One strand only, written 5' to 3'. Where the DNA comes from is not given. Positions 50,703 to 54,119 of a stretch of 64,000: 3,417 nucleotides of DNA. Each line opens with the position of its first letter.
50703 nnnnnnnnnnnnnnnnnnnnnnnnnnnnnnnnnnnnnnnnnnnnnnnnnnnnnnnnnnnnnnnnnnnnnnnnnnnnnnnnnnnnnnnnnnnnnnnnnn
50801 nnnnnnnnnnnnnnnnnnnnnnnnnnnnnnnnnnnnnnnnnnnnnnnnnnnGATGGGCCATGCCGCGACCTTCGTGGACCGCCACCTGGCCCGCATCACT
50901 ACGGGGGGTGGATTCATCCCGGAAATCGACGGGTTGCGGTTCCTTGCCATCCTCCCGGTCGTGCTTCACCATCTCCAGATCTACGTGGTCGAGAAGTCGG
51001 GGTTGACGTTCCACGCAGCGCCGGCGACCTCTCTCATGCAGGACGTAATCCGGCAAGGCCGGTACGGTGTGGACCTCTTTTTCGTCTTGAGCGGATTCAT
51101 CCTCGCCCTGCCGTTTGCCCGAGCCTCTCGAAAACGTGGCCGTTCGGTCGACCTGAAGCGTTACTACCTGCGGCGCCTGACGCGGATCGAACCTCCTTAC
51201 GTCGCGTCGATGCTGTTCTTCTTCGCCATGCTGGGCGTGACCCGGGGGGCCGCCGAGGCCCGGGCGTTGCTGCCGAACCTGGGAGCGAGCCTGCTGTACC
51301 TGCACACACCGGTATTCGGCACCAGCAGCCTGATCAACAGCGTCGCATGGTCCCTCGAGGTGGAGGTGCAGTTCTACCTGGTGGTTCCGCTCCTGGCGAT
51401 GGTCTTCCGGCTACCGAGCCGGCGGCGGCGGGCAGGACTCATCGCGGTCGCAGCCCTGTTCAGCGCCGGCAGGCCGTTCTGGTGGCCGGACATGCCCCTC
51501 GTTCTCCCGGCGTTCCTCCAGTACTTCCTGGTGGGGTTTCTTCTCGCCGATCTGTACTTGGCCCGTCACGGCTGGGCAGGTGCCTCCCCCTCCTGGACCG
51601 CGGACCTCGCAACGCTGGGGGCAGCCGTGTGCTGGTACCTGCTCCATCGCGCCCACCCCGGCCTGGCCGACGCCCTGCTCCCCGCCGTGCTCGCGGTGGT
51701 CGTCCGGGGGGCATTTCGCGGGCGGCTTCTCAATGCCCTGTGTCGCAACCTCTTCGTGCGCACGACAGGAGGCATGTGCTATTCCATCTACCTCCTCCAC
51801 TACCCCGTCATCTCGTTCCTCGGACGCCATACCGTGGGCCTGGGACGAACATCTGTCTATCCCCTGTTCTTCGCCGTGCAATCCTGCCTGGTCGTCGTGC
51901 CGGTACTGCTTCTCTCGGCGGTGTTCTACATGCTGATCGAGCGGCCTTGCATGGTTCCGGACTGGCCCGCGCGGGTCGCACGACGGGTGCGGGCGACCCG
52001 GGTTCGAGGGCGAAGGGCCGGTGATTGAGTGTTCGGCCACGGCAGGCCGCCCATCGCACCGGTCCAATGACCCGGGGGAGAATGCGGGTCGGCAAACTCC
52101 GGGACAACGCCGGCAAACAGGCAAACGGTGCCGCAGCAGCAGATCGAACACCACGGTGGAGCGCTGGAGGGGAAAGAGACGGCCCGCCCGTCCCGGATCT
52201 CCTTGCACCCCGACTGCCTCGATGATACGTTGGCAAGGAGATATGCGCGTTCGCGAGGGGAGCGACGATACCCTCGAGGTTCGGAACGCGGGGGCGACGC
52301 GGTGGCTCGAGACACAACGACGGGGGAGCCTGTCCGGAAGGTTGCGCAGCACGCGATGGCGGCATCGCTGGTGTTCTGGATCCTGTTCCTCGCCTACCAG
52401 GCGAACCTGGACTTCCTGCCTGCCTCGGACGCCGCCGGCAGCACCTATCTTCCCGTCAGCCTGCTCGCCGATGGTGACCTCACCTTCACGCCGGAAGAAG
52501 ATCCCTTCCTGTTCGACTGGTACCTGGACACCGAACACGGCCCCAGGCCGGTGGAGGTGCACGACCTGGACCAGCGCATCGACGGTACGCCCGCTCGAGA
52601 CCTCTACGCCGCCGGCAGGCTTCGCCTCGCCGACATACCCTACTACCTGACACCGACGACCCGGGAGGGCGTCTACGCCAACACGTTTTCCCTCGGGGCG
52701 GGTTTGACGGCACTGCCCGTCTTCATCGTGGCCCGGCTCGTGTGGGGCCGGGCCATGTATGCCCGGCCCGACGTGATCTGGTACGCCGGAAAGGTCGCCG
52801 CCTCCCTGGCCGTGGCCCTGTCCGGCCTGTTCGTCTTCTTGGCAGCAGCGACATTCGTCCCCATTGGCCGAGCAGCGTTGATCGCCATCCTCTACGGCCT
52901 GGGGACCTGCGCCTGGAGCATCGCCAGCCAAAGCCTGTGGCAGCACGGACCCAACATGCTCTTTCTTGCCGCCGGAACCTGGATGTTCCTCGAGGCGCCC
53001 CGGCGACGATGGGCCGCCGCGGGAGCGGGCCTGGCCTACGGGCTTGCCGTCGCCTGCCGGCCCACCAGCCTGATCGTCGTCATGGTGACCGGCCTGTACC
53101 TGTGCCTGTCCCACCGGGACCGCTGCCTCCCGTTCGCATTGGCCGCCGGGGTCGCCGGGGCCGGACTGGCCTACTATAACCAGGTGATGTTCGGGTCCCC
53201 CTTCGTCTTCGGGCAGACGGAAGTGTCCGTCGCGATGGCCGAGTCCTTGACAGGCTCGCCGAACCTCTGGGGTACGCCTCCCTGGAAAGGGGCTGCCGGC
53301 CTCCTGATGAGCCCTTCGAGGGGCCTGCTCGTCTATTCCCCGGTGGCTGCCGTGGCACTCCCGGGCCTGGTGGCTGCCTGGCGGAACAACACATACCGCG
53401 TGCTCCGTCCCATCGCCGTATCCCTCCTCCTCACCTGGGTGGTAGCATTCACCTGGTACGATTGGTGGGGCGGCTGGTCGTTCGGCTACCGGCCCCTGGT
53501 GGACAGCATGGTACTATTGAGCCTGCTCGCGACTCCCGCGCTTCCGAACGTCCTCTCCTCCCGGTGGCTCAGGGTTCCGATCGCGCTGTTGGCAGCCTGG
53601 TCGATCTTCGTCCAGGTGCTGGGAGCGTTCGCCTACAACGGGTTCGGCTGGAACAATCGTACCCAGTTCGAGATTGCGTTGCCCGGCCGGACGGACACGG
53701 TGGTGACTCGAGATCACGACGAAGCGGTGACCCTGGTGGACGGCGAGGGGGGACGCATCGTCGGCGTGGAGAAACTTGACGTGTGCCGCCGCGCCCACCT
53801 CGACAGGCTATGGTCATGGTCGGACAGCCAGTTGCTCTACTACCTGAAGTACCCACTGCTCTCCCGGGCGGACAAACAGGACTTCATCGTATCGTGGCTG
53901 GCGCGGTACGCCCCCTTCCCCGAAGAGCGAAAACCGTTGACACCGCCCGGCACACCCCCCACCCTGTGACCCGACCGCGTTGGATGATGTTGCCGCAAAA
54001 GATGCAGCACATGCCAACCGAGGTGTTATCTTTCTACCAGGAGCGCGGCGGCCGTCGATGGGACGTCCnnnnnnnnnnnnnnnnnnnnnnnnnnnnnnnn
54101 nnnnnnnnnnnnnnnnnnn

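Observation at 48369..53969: Operon coupling a SLATT/DUF4231-like 2TM protein to a cobalamin radical-SAM enzyme, an acyltransferase-3 and a GT-C membrane protein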

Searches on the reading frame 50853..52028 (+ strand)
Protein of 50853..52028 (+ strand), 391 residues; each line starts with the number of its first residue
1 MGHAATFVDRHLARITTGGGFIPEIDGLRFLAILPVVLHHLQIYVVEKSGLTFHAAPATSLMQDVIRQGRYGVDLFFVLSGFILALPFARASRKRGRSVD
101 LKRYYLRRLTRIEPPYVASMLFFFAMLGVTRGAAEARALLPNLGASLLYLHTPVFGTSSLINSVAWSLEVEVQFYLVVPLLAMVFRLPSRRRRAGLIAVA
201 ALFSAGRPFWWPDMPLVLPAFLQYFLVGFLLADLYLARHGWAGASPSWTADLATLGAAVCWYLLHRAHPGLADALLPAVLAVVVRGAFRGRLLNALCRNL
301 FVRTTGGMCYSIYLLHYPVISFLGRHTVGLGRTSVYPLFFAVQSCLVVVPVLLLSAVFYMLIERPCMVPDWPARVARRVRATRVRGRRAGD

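Call 5: search_protein_families(library=pfam, proteins=[window:50853-52028:+], max_evalue=1)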
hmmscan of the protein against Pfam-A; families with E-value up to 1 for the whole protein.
window:50853-52028:+ (391 aa): 2 families
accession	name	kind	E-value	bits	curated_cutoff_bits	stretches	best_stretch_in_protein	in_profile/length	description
PF01757.29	Acyl_transf_3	-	3.7e-35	122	31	1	23-359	2-325/326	Acyltransferase domain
PF02653.21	BPD_transp_2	-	0.0061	16.2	26.8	1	252-363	36-150/269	Branched-chain amino acid transport system / permease component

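Call 6: search_protein_families(library=ncbifam, proteins=[window:50853-52028:+], max_evalue=1)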
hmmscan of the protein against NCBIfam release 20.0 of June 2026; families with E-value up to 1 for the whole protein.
window:50853-52028:+ (391 aa): 2 families
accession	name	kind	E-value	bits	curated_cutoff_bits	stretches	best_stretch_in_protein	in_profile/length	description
NF011953.0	PRK15424.1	equivalog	0.038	12.6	703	1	62-119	374-430/538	propionate catabolism operon regulatory protein PrpR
NF058601.1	ActlTfSucTMsmeg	equivalog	0.087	11.2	1275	0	303-326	324-347/723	acetyltransferase SucT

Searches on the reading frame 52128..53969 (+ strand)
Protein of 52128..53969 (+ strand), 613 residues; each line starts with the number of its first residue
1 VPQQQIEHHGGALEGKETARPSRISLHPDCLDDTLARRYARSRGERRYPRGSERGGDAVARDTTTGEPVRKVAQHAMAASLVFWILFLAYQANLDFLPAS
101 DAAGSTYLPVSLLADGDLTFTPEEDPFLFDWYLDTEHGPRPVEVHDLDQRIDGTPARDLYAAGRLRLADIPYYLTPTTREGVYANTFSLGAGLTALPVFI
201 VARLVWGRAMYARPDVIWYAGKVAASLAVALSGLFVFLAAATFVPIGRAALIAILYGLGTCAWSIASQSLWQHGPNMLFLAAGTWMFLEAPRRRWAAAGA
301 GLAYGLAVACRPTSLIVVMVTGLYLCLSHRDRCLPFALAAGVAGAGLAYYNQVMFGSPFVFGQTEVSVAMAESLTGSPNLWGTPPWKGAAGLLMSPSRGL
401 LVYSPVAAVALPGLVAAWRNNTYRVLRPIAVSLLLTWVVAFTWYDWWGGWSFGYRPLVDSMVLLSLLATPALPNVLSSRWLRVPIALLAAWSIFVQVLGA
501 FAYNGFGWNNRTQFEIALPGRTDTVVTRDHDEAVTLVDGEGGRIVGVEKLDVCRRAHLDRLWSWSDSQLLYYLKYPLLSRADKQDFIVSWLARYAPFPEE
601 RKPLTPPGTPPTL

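Call 5: search_protein_families(library=pfam, proteins=[window:52128-53969:+], max_evalue=1)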
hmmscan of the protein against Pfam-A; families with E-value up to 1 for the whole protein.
window:52128-53969:+ (613 aa): 0 families

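Call 6: search_protein_families(library=ncbifam, proteins=[window:52128-53969:+], max_evalue=1)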
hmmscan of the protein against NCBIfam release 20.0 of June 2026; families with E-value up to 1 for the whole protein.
window:52128-53969:+ (613 aa): 1 family
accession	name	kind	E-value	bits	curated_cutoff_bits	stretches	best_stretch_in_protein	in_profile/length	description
NF047440.1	LA3751_2_3_fam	subfamily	4.6e-14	52.1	200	1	230-506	103-392/460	LA_3751/LA_3752 family putative glycosyltransferase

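Call 45: search_solved_structures(query=window:52356-53969:+, max_evalue=1)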
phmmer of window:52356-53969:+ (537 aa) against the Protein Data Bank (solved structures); distinct sequences matched with E-value up to 1: 0.

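Call 90: predict_structure(protein=window:52356-53969:+)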
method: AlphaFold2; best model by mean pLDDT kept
length: 537 residues; sequences in the alignment: 1
mean_pLDDT: 44.7   pTM: 0.29
mean pLDDT of the five models: 44.7, 42.5, 40.1, 38.7, 34.9
residues with pLDDT >= 90: 0; 70-90: 2; 50-70: 95; < 50: 440
segments of 3 or more residues with pLDDT < 50: 1-10, 12-69, 93-121, 130-147, 152-154, 156-158, 160-180, 183-206, 208-217, 219-222, 226-245, 247-336, 339-350, 360-411, 416-449, 451-455, 489-492, 498-502, 518-526, 528-537
pLDDT, mean of each block of 10 residues (from residue 1): 41 43 34 33 41 41 42 63 59 42 41 45 49 45 48 49 44 47 46 41 45 44 48 42 44 43 46 40 36 37 41 37 37 46 44 48 45 40 40 42 44 46 43 38 45 50 56 58 55 49 55 54 42 39
secondary structure, 60 per line:
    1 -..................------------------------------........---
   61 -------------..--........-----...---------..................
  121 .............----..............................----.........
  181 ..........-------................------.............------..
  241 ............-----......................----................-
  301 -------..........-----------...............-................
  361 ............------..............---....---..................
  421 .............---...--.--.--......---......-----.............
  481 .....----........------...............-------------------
elements in order: H2-19 H50-57 H80-85 H103-133 H138-167 H172-190 H198-213 H220-232 H239-252 H258-279 H284-299 H308-317 H329-343 H345-372 H379-392 H396-399 H403-433 E437-439 E448-453 E457-462 E468-473 H474-485 H490-497 H504-518
